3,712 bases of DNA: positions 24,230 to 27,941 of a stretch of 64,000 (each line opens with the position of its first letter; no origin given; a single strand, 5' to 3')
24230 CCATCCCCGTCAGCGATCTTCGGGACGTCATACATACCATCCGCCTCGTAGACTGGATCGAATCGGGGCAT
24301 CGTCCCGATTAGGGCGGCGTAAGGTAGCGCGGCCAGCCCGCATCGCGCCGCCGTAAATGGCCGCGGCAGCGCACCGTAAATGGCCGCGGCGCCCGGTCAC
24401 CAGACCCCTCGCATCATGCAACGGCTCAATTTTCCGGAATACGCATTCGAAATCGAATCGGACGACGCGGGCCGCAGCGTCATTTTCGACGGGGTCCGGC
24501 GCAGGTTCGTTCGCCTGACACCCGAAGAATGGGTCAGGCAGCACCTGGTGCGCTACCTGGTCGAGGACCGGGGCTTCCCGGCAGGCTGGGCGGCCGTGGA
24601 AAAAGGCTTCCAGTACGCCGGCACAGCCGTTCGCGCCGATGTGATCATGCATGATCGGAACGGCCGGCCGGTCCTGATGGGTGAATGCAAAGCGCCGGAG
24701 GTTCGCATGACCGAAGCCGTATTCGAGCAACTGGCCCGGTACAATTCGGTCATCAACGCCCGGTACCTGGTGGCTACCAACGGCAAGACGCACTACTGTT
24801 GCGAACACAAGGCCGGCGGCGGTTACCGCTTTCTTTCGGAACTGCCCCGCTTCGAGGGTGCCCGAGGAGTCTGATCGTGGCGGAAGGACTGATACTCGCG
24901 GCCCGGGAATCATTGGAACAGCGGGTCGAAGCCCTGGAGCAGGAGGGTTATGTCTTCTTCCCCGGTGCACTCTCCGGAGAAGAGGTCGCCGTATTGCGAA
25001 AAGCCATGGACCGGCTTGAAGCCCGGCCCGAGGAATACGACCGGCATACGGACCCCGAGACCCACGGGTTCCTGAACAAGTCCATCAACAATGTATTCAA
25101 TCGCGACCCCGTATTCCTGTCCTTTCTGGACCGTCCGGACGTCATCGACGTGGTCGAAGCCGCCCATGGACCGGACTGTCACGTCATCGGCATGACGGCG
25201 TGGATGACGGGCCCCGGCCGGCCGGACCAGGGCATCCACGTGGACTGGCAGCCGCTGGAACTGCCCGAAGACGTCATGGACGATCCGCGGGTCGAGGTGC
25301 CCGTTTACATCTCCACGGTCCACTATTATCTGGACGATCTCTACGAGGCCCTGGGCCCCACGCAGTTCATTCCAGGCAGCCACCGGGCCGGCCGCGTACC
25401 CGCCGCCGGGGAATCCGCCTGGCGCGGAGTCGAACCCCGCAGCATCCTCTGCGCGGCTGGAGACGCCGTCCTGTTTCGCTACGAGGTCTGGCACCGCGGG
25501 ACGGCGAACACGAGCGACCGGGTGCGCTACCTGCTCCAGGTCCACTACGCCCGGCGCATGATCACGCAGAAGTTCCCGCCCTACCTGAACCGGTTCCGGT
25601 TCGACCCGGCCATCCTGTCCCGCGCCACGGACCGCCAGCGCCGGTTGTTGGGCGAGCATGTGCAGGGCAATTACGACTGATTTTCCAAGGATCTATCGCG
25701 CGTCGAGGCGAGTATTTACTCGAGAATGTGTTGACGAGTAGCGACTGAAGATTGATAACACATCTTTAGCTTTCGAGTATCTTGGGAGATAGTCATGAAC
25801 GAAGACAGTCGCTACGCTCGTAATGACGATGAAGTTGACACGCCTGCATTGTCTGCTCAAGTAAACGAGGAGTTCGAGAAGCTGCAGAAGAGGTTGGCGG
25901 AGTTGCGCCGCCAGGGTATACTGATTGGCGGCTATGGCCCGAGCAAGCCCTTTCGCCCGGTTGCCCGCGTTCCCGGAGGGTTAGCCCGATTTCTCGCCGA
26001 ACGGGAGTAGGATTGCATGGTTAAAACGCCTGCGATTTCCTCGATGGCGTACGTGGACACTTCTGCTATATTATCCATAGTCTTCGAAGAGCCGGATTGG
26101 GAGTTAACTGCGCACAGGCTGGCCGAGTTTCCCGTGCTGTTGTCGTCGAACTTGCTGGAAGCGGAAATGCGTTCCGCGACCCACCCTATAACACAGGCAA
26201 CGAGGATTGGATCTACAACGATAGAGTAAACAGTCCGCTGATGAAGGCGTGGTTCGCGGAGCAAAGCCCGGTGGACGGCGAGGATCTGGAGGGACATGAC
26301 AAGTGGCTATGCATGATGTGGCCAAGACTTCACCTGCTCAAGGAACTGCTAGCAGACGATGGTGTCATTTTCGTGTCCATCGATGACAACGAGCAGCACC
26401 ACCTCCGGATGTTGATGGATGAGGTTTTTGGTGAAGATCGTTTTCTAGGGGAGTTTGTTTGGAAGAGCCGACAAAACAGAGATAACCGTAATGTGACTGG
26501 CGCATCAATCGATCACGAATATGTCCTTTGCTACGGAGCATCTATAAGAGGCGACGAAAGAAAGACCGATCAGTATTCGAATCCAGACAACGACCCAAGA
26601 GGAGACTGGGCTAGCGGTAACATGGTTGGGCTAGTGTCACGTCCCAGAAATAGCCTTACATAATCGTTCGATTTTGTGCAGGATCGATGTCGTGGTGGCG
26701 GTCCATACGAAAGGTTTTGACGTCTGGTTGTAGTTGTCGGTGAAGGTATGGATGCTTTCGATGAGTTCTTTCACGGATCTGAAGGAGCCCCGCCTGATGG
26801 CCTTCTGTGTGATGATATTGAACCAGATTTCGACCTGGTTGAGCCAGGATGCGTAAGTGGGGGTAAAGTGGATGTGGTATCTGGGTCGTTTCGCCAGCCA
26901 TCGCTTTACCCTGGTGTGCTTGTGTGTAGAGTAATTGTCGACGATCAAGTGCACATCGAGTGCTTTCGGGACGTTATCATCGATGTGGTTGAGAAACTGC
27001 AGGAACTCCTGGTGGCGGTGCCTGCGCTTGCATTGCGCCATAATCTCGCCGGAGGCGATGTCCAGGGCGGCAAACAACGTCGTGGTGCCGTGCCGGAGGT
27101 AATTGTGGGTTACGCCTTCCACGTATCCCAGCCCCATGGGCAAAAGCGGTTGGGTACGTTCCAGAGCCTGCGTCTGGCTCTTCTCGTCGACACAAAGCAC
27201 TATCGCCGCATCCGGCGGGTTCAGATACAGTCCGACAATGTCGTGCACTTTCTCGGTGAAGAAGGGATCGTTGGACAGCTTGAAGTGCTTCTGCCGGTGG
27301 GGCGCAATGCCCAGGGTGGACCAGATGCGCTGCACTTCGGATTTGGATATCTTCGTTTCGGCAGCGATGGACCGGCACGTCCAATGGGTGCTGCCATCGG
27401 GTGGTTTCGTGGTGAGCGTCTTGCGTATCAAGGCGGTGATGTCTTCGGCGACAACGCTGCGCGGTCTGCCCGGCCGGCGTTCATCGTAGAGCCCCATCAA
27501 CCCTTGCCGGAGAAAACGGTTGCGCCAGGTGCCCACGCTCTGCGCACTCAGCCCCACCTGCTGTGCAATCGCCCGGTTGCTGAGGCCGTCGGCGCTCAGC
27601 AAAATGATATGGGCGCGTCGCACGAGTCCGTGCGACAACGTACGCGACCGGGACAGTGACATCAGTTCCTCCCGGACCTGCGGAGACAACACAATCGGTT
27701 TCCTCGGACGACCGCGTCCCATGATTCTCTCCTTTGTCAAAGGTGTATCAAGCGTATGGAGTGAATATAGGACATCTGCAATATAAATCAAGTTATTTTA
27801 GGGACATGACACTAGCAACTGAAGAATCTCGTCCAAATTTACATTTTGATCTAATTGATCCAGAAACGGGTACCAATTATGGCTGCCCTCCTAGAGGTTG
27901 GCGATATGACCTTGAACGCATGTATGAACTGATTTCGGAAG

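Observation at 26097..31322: Type III R-M operon whose mod gene is cleanly split by an IS630 element at a CTAG site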

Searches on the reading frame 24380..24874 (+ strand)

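Call 5: search_protein_families(library=pfam, max_evalue=0.01, proteins=[window:24380-24874:+])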
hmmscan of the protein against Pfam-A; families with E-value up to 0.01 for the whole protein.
window:24380-24874:+ (164 aa): 2 families
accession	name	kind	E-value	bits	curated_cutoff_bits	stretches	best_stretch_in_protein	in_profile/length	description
PF13588.12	HSDR_N_2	-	3.6e-31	107.9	25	1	48-156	1-110/110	Type I restriction enzyme R protein N terminus (HSDR_N)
PF04313.20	HSDR_N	-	0.0047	17.2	25.1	1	84-144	126-193/198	Type I restriction enzyme R protein N terminus (HSDR_N)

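Call 48: search_protein_families(library=padloc, max_evalue=0.00001, proteins=[window:24380-24874:+])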
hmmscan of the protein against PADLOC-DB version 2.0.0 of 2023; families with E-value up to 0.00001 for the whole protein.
window:24380-24874:+ (164 aa): 2 families
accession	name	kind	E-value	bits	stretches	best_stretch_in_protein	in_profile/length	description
PDLC03018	MTase_I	-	2.9e-07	27.3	1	34-137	10-122/749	Type I methyltransferase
PDLC03034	MTase_I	-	7.7e-06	22.5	1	39-157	48-166/672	Type I methyltransferase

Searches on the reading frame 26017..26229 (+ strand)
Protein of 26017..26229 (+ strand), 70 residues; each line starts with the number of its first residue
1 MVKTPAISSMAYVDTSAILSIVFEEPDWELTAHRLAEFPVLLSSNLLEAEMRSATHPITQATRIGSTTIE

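Call 5: search_protein_families(library=pfam, max_evalue=0.01, proteins=[window:26017-26229:+])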
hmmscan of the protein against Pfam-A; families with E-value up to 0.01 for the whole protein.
window:26017-26229:+ (70 aa): 1 family
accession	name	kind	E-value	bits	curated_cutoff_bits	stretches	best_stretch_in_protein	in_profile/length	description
PF01850.27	PIN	-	0.0035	18.4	23.6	1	12-54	2-44/120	PIN domain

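Call 17: find_encoding_contigs(protein=window:26017-26229:+, flank=6000, max_places=10)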
Protein window:26017-26229:+ (70 aa): 7 contigs read that carry it; 6 places shown.
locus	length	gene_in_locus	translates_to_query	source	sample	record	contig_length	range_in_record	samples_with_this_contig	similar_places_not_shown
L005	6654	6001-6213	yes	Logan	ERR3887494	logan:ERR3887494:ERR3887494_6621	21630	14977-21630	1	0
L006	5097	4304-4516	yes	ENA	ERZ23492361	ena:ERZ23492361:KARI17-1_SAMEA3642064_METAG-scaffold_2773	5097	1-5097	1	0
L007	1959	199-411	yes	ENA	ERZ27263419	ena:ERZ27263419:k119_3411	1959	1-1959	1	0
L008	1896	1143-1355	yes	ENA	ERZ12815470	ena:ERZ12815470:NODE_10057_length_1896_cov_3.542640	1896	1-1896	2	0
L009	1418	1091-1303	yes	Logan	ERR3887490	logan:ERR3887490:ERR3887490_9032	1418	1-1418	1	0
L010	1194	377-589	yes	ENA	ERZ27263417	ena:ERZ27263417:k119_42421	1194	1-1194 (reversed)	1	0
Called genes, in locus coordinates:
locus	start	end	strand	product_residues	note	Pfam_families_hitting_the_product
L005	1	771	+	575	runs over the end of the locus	PF21760:SecD_1st (faint), PF22599:SecDF_P1_head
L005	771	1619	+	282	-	PF02355:SecD_SecF_C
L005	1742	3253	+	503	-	PF00884:Sulfatase, PF01663:Phosphodiest, PF16347:SGSH_C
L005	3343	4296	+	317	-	PF01408:GFO_IDH_MocA, PF22725:GFO_IDH_MocA_C3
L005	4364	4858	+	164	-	PF13588:HSDR_N_2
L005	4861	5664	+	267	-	PF05721:PhyH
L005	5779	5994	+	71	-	-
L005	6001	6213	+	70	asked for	-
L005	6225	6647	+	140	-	PF01555:N6_N4_Mtase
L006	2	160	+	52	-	?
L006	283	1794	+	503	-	PF00884:Sulfatase, PF01663:Phosphodiest, PF16347:SGSH_C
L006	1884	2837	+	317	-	PF01408:GFO_IDH_MocA, PF22725:GFO_IDH_MocA_C3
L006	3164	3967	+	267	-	PF05721:PhyH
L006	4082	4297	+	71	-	-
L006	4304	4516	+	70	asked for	-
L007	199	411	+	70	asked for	-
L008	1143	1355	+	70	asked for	-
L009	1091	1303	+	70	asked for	-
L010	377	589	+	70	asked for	-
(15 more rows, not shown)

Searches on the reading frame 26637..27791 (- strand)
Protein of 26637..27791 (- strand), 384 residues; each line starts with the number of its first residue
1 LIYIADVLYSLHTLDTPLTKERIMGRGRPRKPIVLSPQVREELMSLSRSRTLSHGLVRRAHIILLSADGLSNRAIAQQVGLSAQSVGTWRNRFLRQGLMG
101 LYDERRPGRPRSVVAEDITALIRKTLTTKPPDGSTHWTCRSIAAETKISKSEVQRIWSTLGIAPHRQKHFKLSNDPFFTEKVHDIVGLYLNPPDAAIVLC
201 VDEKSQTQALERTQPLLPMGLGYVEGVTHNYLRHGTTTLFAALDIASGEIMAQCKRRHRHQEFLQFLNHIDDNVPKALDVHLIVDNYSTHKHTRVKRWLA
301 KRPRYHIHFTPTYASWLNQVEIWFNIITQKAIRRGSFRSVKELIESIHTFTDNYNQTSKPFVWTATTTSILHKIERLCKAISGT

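Call 5: search_protein_families(library=pfam, max_evalue=0.01, proteins=[window:26637-27791:-])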
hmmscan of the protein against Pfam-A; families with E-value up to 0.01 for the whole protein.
window:26637-27791:- (384 aa): 8 families
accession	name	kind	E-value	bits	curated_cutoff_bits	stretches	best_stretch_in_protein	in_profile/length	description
PF13358.12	DDE_3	-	4.1e-22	79.1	28.6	1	198-344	2-146/146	DDE superfamily endonuclease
PF13565.12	HTH_32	-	1.6e-15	57.8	33.7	1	86-157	2-73/73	Homeodomain-like domain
PF13551.12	HTH_29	-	6.6e-13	49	28.1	1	59-117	1-61/64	Winged helix-turn helix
PF13384.12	HTH_23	-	6.2e-11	42.2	24.6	1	57-101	5-49/50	Homeodomain-like domain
PF13518.12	HTH_28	-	7e-11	42.5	25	1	58-111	1-52/52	Helix-turn-helix domain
PF08281.18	Sigma70_r4_2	-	0.0011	19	25.7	1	59-92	15-49/54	Sigma-70, region 4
PF13412.12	HTH_24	-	0.0018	18.3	21.9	0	63-86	11-34/48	Winged helix-turn-helix DNA-binding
PF00196.25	GerE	-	0.0024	17.9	23.5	1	61-94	9-42/57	Bacterial regulatory proteins, luxR family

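Call 13: search_protein_families(library=ncbifam, max_evalue=0.001, proteins=[window:26637-27791:-])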
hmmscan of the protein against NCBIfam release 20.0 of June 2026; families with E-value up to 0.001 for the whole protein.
window:26637-27791:- (384 aa): 5 families
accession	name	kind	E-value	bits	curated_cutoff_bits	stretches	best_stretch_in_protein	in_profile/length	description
NF033545.0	transpos_IS630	equivalog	1.9e-80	270.5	100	1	58-355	1-299/299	IS630 family transposase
NF033577.2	transpos_IS481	equivalog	1.5e-18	67.3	224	1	59-356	3-268/284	IS481 family transposase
NF033516.0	transpos_IS3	equivalog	3e-07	30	160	0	230-356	226-353/369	IS3 family transposase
NF052445.1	RespRegMctR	equivalog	0.00064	19.2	300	0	36-93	126-183/205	two-component system response regulator MctR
NF033546.1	transpos_IS21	equivalog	0.0007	19.2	160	0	64-124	3-59/294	IS21 family transposase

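Call 18: find_encoding_contigs(protein=window:26640-27722:-, flank=3000, max_places=10)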
Protein seq(361 aa) (361 aa): no gene with exactly this product is on record in the collection.

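Call 20: find_related_loci(query=window:26637-27722:-, collection=genome_contigs, flank=1500)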
Query window:26637-27722:- (361 aa) in genome_contigs; peptide patterns used: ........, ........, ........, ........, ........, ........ (x = any residue, [..] = any of these).
599 stretches matched a pattern (row limit reached: there are more); 578 encode a relative of the query (tblastn E <= 1e-3); the best 80 are kept; 80 distinct loci.
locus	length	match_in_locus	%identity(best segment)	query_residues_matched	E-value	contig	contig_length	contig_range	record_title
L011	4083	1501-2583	90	1-361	0e+0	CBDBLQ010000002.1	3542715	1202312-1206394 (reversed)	MAG: bacterium isolate 7e3eab2d-bf14-4947-a8f9-fc6ddb354d52 genome assembly, contig: contig_2, whole genome shotgun sequ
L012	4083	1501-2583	88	1-361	0e+0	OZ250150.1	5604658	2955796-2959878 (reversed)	MAG: Candidatus Latescibacterota bacterium isolate 5c13c588-1760-4ea4-89ab-5ccd14670b69 genome assembly, chromosome: 1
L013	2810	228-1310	72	1-361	0e+0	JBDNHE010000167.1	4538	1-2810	MAG: Gemmatimonadota bacterium isolate concoct.244_sub.ELB k141_518281, whole genome shotgun sequence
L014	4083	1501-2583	72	1-361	0e+0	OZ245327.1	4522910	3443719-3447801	MAG: Longimicrobiales bacterium isolate a868c1f5-20c0-43c7-9325-8e090fe4a492 genome assembly, chromosome: 1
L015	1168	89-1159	72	4-361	0e+0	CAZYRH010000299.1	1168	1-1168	MAG TPA_asm: uncultured Ignavibacteriales bacterium isolate binchicken_co100_268 genome assembly, contig: NODE_204970_le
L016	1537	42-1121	71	1-361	0e+0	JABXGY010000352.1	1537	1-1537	MAG: archaeon isolate H03M_Hermod_104 h03m_104_k127_4699255, whole genome shotgun sequence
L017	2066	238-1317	71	1-361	0e+0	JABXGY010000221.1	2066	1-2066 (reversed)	MAG: archaeon isolate H03M_Hermod_104 h03m_104_k127_2486967, whole genome shotgun sequence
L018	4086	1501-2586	71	1-361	0e+0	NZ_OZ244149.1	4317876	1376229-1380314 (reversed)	MAG: Candidatus Palauibacter sp. isolate 0d4ab03e-7888-48a4-aad6-e62ffb5e22cc chromosome 1, complete sequence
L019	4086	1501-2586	72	1-361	0e+0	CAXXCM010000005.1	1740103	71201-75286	MAG: Longimicrobiales bacterium isolate e412ea47-5c19-4bf7-87cc-fdbf85f107b6 genome assembly, contig: contig_5, whole ge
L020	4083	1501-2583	71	1-361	0e+0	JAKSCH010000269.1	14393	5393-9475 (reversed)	MAG: Gemmatimonadetes bacterium isolate MAG.277 k141_7422343, whole genome shotgun sequence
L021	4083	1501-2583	71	1-361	0e+0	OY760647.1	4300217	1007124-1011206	MAG: Caldilineaceae bacterium isolate dd18155e-cfc5-4d95-bdad-01b25ac4382b genome assembly, chromosome: 1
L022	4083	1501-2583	71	1-361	0e+0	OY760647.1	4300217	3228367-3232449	MAG: Caldilineaceae bacterium isolate dd18155e-cfc5-4d95-bdad-01b25ac4382b genome assembly, chromosome: 1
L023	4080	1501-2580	72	3-361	0e+0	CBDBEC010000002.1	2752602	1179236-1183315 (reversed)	MAG: Longimicrobiales bacterium isolate bda4050e-511f-4aaa-a039-d0144e0c49ad genome assembly, contig: contig_2, whole ge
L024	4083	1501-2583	71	1-361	0e+0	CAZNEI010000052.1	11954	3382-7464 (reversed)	MAG TPA_asm: uncultured Gemmatimonadaceae bacterium isolate SRP109090_co2_245 genome assembly, contig: NODE_8002_length_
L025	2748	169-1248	71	1-361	0e+0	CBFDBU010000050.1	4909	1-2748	MAG TPA_asm: uncultured bacterium isolate SRR26215678_binner123_Refined_106 genome assembly, contig: ERZ25073496.24227,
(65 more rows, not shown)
